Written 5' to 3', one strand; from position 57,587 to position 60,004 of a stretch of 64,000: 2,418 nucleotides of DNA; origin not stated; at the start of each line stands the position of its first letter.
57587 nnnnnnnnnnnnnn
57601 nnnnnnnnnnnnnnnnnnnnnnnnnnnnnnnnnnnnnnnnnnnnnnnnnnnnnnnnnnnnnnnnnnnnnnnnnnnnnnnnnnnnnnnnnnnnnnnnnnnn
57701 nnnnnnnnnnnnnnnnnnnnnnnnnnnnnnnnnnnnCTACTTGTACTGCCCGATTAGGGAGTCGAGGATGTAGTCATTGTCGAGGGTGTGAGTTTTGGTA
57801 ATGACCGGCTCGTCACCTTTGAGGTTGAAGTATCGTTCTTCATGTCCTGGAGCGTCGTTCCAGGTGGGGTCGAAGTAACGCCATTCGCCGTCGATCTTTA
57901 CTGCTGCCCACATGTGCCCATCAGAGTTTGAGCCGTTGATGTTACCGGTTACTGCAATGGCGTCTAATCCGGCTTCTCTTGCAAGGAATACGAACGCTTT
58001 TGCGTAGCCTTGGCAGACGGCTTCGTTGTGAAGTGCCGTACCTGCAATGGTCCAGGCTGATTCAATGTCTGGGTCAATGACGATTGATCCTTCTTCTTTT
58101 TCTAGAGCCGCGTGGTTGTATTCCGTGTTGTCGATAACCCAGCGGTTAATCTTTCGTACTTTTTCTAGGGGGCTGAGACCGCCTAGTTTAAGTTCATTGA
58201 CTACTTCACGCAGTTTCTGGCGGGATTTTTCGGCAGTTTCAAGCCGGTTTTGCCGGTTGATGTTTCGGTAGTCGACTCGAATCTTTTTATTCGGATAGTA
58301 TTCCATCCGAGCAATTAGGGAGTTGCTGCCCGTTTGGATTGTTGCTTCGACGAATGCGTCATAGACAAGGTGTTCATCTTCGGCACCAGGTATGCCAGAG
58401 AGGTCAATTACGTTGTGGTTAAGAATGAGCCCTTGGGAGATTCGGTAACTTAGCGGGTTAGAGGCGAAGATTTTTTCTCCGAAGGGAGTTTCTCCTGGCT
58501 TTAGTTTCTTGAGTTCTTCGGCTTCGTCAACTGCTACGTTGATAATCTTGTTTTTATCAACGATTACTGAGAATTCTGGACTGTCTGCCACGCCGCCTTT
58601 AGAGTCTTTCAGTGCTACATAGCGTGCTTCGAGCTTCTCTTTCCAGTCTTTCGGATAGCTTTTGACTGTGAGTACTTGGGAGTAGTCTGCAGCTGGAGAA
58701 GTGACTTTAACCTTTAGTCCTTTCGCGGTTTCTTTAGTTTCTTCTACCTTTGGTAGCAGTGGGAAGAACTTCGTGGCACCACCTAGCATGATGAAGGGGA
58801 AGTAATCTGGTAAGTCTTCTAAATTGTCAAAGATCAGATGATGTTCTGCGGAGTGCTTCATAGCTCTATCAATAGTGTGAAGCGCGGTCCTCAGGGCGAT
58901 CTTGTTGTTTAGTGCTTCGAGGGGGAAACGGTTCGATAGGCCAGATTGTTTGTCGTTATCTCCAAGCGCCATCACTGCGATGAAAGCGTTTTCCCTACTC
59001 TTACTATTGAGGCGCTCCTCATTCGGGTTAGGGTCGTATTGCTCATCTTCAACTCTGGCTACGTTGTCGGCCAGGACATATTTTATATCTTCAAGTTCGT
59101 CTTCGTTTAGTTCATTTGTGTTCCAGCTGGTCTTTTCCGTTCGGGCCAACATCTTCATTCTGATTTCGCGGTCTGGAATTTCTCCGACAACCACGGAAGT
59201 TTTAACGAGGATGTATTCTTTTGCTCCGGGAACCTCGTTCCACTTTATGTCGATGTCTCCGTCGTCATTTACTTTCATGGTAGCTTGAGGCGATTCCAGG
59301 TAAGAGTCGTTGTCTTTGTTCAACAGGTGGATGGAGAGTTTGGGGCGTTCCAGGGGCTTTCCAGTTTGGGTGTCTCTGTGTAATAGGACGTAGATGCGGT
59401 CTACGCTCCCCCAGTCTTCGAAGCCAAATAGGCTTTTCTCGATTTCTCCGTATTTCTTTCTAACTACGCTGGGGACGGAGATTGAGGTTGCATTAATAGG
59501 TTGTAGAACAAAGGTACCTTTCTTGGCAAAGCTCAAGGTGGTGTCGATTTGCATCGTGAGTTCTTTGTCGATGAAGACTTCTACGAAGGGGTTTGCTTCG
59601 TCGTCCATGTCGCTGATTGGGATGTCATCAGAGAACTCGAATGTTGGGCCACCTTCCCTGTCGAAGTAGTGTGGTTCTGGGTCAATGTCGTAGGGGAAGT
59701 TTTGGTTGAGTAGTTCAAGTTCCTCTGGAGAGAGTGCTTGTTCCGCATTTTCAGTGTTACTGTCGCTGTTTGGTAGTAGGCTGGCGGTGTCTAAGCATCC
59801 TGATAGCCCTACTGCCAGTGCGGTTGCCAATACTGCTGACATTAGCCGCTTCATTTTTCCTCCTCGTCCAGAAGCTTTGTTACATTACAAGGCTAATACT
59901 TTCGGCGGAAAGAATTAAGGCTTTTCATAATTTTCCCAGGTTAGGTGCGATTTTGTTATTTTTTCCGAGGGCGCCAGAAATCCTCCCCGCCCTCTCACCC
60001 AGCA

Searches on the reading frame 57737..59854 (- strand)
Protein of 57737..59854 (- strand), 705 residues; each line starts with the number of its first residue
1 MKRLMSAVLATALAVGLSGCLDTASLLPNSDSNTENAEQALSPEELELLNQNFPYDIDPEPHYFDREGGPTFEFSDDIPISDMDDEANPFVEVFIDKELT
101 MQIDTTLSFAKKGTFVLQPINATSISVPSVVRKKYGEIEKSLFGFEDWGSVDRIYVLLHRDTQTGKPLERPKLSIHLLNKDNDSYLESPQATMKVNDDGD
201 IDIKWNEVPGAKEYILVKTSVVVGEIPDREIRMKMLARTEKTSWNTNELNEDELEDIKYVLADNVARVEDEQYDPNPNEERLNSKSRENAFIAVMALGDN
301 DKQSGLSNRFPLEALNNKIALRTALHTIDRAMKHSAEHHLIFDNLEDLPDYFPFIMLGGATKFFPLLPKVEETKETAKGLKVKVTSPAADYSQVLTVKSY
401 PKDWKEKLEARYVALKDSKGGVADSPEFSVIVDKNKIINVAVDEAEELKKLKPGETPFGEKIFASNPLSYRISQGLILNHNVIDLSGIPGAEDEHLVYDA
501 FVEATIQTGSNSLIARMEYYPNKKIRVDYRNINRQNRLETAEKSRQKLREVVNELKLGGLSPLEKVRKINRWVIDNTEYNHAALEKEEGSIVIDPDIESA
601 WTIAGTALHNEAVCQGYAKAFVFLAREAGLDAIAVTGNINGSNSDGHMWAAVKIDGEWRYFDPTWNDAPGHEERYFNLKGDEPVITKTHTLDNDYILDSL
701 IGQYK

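Call 44: search_protein_families(library=pfam, proteins=[window:57737-59854:-], max_evalue=0.00001)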
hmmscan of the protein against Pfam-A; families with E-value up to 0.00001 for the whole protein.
window:57737-59854:- (705 aa): 1 family
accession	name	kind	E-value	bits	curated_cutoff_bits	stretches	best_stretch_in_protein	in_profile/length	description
PF01841.26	Transglut_core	-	1.9e-14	54.3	23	1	551-663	3-108/108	Transglutaminase-like superfamily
